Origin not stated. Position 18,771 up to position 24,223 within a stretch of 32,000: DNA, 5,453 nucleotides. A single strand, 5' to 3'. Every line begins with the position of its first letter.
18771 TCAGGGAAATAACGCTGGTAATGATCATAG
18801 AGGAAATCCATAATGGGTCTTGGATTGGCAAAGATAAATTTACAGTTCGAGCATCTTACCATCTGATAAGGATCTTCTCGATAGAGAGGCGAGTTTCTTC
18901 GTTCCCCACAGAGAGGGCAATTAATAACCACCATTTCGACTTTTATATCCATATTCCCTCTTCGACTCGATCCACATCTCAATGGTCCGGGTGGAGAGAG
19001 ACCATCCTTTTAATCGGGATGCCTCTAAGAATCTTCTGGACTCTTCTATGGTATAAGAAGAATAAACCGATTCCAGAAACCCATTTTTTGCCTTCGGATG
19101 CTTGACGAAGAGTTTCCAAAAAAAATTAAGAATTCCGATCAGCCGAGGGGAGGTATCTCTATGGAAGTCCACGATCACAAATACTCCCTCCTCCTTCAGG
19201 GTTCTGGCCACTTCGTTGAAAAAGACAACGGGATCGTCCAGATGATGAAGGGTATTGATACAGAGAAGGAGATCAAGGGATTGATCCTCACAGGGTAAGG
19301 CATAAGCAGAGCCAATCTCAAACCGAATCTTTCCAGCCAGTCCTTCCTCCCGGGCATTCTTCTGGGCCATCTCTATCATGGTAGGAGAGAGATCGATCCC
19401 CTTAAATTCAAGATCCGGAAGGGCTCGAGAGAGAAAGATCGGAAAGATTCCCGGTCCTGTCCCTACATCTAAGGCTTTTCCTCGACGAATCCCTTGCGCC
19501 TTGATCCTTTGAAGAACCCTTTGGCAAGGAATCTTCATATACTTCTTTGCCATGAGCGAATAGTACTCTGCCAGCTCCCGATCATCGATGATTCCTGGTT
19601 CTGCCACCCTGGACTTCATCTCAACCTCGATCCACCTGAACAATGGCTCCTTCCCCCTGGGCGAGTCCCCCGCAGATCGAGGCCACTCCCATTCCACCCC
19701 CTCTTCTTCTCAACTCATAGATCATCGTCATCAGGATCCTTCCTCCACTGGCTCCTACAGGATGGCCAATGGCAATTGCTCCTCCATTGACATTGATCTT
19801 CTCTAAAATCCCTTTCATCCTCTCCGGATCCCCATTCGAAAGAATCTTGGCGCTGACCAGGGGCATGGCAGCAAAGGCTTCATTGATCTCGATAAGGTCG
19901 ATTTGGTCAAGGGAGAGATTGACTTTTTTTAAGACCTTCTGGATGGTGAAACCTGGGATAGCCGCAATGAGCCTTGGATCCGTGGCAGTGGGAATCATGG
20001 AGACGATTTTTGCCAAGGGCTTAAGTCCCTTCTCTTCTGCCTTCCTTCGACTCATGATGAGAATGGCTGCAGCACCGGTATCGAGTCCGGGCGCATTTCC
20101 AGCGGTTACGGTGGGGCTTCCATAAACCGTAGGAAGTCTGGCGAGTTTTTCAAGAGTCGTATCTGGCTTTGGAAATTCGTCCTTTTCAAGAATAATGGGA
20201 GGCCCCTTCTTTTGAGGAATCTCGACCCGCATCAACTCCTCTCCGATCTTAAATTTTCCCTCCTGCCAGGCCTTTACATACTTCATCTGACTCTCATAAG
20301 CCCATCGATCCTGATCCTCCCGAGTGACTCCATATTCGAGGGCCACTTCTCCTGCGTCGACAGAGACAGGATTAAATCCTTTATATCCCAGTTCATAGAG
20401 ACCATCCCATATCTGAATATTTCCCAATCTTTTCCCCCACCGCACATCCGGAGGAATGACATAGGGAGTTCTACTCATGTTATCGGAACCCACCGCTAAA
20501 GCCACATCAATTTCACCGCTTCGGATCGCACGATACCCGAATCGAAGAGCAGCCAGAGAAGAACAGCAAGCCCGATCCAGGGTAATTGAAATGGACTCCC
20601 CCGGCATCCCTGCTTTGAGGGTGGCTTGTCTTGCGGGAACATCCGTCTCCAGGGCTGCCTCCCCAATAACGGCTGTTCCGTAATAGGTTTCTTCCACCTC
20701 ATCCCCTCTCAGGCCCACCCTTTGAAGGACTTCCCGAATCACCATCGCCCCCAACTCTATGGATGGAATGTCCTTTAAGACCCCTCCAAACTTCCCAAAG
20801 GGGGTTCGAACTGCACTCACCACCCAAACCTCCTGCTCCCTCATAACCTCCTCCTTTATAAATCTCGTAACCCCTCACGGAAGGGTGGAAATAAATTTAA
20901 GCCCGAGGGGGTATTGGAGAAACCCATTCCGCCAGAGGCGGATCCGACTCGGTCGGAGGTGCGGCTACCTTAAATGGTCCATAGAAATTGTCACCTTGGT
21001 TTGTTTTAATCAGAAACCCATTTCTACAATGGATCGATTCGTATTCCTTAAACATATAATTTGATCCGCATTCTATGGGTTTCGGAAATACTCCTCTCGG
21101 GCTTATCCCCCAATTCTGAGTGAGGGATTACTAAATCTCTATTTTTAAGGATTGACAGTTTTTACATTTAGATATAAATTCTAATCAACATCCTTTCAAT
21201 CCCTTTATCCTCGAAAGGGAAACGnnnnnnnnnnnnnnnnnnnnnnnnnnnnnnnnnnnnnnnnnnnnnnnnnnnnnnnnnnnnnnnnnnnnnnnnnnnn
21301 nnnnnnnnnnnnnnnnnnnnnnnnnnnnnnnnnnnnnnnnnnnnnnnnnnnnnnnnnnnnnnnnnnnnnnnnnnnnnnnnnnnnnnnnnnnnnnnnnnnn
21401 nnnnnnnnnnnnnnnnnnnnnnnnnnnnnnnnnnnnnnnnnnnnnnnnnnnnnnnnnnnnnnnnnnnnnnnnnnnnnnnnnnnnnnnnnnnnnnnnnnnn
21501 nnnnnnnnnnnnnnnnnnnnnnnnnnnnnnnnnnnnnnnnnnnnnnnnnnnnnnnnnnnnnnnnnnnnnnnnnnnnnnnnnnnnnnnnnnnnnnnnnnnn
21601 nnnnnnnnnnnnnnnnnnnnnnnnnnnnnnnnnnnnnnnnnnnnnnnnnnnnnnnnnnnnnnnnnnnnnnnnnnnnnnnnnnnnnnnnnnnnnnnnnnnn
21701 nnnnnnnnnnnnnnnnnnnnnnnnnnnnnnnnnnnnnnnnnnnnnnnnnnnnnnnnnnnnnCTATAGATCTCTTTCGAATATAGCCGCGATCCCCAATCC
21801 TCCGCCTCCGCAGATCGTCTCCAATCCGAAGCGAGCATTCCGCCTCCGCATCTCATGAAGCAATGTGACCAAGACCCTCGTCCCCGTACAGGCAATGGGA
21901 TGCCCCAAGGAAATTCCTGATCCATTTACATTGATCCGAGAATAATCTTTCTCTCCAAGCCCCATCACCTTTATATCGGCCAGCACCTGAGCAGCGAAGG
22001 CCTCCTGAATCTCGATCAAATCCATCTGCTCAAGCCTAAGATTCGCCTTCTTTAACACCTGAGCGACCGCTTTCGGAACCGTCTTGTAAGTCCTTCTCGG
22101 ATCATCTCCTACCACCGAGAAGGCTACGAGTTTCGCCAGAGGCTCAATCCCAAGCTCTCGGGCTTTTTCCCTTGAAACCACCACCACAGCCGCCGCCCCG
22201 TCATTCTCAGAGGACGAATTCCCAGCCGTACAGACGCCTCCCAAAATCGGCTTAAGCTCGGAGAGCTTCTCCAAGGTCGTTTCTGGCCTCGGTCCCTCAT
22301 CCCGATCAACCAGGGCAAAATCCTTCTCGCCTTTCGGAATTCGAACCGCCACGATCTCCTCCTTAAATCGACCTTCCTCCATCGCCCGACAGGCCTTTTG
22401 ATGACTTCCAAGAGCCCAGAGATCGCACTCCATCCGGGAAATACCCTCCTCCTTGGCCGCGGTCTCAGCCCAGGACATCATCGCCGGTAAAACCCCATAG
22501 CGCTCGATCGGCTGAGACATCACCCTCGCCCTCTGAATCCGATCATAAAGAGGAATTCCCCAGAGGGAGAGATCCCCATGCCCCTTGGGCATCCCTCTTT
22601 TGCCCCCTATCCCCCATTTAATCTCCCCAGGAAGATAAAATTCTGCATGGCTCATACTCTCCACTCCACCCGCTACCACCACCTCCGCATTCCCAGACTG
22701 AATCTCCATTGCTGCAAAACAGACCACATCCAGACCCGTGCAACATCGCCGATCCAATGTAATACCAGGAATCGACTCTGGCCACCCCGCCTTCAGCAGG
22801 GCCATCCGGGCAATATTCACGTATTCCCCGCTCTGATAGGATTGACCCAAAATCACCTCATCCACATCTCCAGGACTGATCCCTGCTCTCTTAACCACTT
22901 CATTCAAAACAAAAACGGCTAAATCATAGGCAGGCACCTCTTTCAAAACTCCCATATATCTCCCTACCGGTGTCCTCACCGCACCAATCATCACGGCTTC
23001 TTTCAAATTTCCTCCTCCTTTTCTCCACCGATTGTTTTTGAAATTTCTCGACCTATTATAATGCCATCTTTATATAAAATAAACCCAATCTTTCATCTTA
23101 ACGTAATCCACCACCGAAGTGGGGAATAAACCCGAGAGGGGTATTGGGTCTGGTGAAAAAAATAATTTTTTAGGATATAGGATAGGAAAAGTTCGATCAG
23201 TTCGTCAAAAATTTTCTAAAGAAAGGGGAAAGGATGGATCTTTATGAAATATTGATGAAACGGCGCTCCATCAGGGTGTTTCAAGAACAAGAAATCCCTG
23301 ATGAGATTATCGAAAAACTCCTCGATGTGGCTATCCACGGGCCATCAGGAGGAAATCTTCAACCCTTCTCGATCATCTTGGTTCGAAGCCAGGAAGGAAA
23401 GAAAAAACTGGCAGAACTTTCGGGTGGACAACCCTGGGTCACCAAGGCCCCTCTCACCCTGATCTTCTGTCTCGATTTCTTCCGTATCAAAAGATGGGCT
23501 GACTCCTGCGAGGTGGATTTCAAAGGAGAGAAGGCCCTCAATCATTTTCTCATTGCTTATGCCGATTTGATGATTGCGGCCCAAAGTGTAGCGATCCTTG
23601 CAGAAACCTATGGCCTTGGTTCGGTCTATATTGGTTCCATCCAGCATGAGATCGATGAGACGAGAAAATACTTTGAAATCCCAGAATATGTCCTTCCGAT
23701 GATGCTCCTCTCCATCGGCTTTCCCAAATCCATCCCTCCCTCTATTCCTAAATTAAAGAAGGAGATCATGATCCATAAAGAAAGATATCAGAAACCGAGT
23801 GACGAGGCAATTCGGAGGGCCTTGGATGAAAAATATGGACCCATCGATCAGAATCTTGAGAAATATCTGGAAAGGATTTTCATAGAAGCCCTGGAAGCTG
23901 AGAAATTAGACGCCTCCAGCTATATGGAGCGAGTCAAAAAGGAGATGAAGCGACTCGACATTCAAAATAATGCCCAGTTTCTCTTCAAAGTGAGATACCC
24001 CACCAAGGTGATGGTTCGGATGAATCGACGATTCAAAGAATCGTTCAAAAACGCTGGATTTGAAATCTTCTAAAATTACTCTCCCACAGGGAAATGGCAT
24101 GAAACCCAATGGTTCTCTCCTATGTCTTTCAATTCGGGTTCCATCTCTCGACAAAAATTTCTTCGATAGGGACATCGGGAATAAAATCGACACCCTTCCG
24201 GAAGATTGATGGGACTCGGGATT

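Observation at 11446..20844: Nine-gene minus-strand array that looks like an uncharacterised envelope-lipid or polyketide-like synthesis and export system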

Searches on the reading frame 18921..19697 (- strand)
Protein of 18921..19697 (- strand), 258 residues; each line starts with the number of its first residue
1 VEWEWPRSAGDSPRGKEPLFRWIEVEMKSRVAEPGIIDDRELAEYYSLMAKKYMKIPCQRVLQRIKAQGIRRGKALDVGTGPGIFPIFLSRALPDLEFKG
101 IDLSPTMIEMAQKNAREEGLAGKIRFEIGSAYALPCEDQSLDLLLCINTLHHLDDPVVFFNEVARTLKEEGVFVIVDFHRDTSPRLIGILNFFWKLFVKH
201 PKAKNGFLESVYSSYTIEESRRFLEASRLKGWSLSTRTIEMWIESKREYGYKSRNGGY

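Call 3: search_protein_families(library=pfam, proteins=[window:18921-19697:-], max_evalue=0.01)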
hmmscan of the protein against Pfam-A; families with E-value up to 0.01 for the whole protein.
window:18921-19697:- (258 aa): 11 families
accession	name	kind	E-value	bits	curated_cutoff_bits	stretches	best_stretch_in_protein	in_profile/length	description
PF08241.18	Methyltransf_11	-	5.1e-22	78.8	21.2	1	76-175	1-95/95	Methyltransferase domain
PF13847.12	Methyltransf_31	-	3.8e-21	75.7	27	1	74-179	6-113/145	Methyltransferase domain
PF13649.12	Methyltransf_25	-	8.8e-21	74.8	27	1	76-171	2-97/97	Methyltransferase domain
PF08242.18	Methyltransf_12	-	5.4e-14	53.1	30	1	76-173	1-98/98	Methyltransferase domain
PF13489.12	Methyltransf_23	-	3.1e-13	50.2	27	1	54-182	5-123/164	Methyltransferase domain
PF01209.24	Ubie_methyltran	-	1.1e-12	48.3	20.1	1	67-193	42-169/233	ubiE/COQ5 methyltransferase family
PF05175.20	MTS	-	1.2e-07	32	23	1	61-183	23-146/170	Methyltransferase small domain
PF06080.18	DUF938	-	4.6e-05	23.7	27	1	55-175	11-137/202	Protein of unknown function (DUF938)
PF06325.19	PrmA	-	9.7e-05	22.4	22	1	68-175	158-258/296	Ribosomal protein L11 methyltransferase (PrmA)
PF01170.24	UPF0020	-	0.00053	20.2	22.3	1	94-146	75-127/197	RMKL-like, methyltransferase domain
PF02390.23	Methyltransf_4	-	0.0095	15.8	24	0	75-120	5-50/173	Putative methyltransferase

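Call 4: search_protein_families(library=ncbifam, proteins=[window:18921-19697:-], max_evalue=0.01)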
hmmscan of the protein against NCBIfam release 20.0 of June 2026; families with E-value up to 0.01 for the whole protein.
window:18921-19697:- (258 aa): 54 families (the best 25 are shown)
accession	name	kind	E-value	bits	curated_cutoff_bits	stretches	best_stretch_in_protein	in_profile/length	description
NF001244.0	PRK00216.1-5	equivalog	2.8e-16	59.5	216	1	71-199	48-177/236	bifunctional demethylmenaquinone methyltransferase/2-methoxy-6-polyprenyl-1,4-benzoquinol methylase UbiE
TIGR01934.1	MenG_MenH_UbiE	subfamily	3.1e-16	59.3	158.35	1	61-198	31-164/223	ubiquinone/menaquinone biosynthesis methyltransferase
TIGR02072.1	BioC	equivalog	1.1e-14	54.8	184.95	1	58-182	20-139/244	malonyl-ACP O-methyltransferase BioC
TIGR01983.1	UbiG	equivalog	2.5e-14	53.1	102.95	1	66-189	44-165/228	bifunctional 2-polyprenyl-6-hydroxyphenol methylase/3-demethylubiquinol 3-O-methyltransferase UbiG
NF045823.1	PthPhpthDimycoMt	equivalog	1e-12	47.8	300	1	73-181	68-172/256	phthiotriol/phenolphthiotriol dimycocerosates methyltransferase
NF045667.1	MTase_DVU1556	equivalog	3.6e-12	46.2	155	1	73-183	24-127/213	DVU_1556 family methyltransferase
NF045825.1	FAmtase_mtf2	equivalog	3.8e-12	46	400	1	67-180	53-163/248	fatty-acid O-methyltransferase Mtf2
NF043040.1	corrin_prot_MT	hypoth_equivalog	1.4e-11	44.3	180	1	59-180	28-152/216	corrinoid protein-associated methyltransferase CpaM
NF008823.0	PRK11873.1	subfamily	1.6e-11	44.2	263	1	75-178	81-184/272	arsenite methyltransferase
NF040539.1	AST_met_ArsM_2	exception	6.2e-11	42.6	240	1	55-178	42-166/262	putative arsinothricin biosynthesis methyltransferase ArsM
NF052510.1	methyltran_MpqE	exception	1.3e-10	41.1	335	1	70-193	45-169/234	methyl-plastoquinone biosynthesis methyltransferase MpqE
NF041537.1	ArsM_AhpD_UU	exception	4.6e-10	38.8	510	1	74-177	79-182/345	arsenite methyltransferase/AhpD domain selenoprotein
NF001243.0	PRK00216.1-4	equivalog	6.3e-10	38.8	235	1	67-194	42-170/237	demethylmenaquinone methyltransferase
TIGR02752.1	MenG_heptapren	equivalog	8e-10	38.6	419.85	1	69-197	42-171/231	demethylmenaquinone methyltransferase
NF045882.1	PLipidMtase_Leg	equivalog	4.3e-09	36.5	390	1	66-200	37-164/207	phospholipid N-methyltransferase PmtA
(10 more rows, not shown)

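Call 45: search_solved_structures(query=window:18921-19619:-, max_evalue=0.0001)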
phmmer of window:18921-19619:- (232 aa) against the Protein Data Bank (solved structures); distinct sequences matched with E-value up to 0.0001: 29.
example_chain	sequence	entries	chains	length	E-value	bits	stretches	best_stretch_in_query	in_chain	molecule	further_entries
1xxl_A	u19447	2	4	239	7.6e-16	61.6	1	46-170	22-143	YcgJ protein | ycgJ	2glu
6uv6_A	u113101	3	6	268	3.7e-12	49.5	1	43-153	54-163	D-glucose O-methyltransferase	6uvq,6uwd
3bus_A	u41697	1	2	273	6.5e-12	48.7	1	43-152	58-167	Methyltransferase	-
3dlc_A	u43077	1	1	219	1.6e-11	47.5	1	39-147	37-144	Putative S-adenosyl-L-methionine-dependent Methyltransferase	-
3mgg_A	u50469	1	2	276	2.1e-11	47.1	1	47-151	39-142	Methyltransferase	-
2r3s_A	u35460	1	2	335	3.8e-11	46.2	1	26-154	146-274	uncharacterized protein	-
8zc8_A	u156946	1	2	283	1.5e-10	44.3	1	47-154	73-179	MitM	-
21zq_A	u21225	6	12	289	1.5e-10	44.3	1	47-154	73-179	MitM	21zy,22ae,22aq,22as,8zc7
6uak_A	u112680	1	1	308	6.1e-10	42.3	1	48-148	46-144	SAM dependent methyltransferase LahSB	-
2o57_A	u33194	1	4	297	7e-10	42.1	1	45-154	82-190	putative sarcosine dimethylglycine methyltransferase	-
1ve3_A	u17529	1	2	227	2.2e-09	40.5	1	44-162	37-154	hypothetical protein PH0226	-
9w6x_A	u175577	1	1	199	5e-09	39.3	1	49-148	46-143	YtkW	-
3l8d_A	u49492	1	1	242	1e-08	38.3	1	45-159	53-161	Methyltransferase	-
3dtn_A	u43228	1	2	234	1e-08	38.3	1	47-176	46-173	Putative Methyltransferase MM_2633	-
3dh0_A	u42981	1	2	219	2.5e-08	37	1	39-155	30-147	SAM dependent methyltransferase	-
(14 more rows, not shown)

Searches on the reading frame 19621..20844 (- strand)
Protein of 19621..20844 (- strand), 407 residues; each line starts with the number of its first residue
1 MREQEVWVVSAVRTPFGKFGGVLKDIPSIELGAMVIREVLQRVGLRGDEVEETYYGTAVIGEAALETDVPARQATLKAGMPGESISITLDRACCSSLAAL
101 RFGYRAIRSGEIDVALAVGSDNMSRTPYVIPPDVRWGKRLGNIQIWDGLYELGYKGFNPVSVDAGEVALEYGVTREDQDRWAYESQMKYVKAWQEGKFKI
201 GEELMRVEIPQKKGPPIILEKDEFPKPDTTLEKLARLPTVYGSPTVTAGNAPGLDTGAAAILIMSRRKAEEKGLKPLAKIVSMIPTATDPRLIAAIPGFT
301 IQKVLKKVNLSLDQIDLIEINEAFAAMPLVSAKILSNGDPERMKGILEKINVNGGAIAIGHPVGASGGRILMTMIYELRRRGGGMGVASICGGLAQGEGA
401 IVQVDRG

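Call 3: search_protein_families(library=pfam, proteins=[window:19621-20844:-], max_evalue=0.01)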
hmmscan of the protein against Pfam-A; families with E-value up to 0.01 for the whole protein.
window:19621-20844:- (407 aa): 4 families
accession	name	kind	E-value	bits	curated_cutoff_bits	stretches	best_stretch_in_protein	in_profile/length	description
PF00108.29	Thiolase_N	-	7.6e-61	206.2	26.4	1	6-266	1-259/260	Thiolase, N-terminal domain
PF02803.24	Thiolase_C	-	6.5e-39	132.8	27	1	274-403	1-122/123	Thiolase, C-terminal domain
PF00109.32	ketoacyl-synt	-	5.6e-07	29.9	20.8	1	85-123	166-204/252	Beta-ketoacyl synthase, N-terminal domain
PF08545.16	ACP_syn_III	-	0.0023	18.2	24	1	91-125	5-39/80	3-Oxoacyl-[acyl-carrier-protein (ACP)] synthase III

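Call 4: search_protein_families(library=ncbifam, proteins=[window:19621-20844:-], max_evalue=0.01)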
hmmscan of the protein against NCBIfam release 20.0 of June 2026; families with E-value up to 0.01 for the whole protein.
window:19621-20844:- (407 aa): 50 families (the best 25 are shown)
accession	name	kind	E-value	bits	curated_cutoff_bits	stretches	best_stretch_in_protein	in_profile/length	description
NF006086.0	PRK08235.1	equivalog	6.1e-121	404.2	526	1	7-404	5-392/393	acetyl-CoA C-acetyltransferase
TIGR01930.1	AcCoA-C-Actrans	subfamily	7.2e-113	377.4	240.55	1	8-402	1-384/385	acetyl-CoA C-acyltransferase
NF004206.0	PRK05656.1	subfamily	2.1e-95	320.1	688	1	4-398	2-386/392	acetyl-CoA C-acetyltransferase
NF006552.0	PRK09051.1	subfamily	1.7e-91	307.4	565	1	3-402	3-392/395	beta-ketothiolase BktB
NF004853.0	PRK06205.1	subfamily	1.8e-90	303.9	551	1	4-403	2-401/404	acetyl-CoA C-acetyltransferase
NF006551.0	PRK09050.1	subfamily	2e-90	303.7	605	1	4-401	2-397/401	3-oxoadipyl-CoA thiolase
TIGR02430.1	pcaF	equivalog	5.7e-90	302.2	597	1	5-401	2-396/400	3-oxoadipyl-CoA thiolase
NF042999.1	bketothiol_BktB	equivalog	8.6e-88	295.2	725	1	3-402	2-391/394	beta-ketothiolase BktB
NF006001.0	PRK08131.1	equivalog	4.8e-81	272.7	622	1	7-402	5-397/401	3-oxoadipyl-CoA thiolase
NF042967.1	AcCoAtase_PhaA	equivalog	7e-76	255.9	740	1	4-397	2-388/396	acetyl-CoA acetyltransferase PhaA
NF005404.0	PRK06954.1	subfamily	6.5e-72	242.7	687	1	3-396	6-388/397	acetyl-CoA C-acetyltransferase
NF005865.0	PRK07801.1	equivalog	4e-71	240.3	591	1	4-402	2-379/382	acetyl-CoA C-acetyltransferase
NF005033.0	PRK06445.1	equivalog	3.4e-69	233.9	511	1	4-402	3-392/395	acetyl-CoA C-acetyltransferase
NF005889.0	PRK07850.1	equivalog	2.9e-68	230.7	515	1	7-403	5-385/387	steroid 3-ketoacyl-CoA thiolase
NF006510.0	PRK08947.1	equivalog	1.4e-67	228.3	519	1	4-402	2-384/387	acetyl-CoA C-acyltransferase FadA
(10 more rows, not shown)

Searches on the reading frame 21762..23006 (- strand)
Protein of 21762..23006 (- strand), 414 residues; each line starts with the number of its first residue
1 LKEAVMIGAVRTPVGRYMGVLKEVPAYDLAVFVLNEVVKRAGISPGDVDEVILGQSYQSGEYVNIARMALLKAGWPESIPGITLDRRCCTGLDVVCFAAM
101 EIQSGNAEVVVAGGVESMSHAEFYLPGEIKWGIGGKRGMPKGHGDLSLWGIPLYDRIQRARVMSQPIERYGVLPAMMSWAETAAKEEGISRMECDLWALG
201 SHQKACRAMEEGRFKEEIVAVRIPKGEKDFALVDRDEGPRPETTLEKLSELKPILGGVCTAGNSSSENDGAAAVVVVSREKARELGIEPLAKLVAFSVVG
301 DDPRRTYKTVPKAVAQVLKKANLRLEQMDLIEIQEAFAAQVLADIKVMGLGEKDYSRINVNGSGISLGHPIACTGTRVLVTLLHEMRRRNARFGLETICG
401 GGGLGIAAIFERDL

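Call 5: search_protein_families(library=pfam, proteins=[window:21762-23006:-], max_evalue=0.001)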
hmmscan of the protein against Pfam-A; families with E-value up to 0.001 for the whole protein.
window:21762-23006:- (414 aa): 3 families
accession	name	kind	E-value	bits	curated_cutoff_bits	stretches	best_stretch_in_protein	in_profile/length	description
PF00108.29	Thiolase_N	-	1.1e-64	218.8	26.4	1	5-279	2-259/260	Thiolase, N-terminal domain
PF02803.24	Thiolase_C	-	8.1e-37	126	27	1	288-412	2-123/123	Thiolase, C-terminal domain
PF00109.32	ketoacyl-synt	-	0.00012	22.2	20.8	1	81-121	167-207/252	Beta-ketoacyl synthase, N-terminal domain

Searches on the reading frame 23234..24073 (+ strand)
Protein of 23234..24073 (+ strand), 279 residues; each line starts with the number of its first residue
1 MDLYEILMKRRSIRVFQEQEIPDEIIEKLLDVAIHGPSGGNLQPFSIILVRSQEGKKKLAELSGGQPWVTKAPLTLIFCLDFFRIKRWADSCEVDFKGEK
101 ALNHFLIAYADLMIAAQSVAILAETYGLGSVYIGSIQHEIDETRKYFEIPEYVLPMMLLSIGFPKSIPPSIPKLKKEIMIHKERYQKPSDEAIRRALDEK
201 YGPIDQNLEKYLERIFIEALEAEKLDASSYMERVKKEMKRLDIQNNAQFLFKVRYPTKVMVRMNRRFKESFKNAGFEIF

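Call 6: search_protein_families(library=pfam, proteins=[window:23234-24073:+], max_evalue=0.001)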
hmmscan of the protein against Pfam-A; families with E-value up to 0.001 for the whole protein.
window:23234-24073:+ (279 aa): 2 families
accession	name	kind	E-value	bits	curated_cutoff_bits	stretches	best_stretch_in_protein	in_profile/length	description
PF00881.29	Nitroreductase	-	1.6e-23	84.1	23.5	1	8-162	2-166/167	Nitroreductase family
PF14512.11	TM1586_NiRdase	-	0.00014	22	27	0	2-30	1-29/215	Putative TM nitroreductase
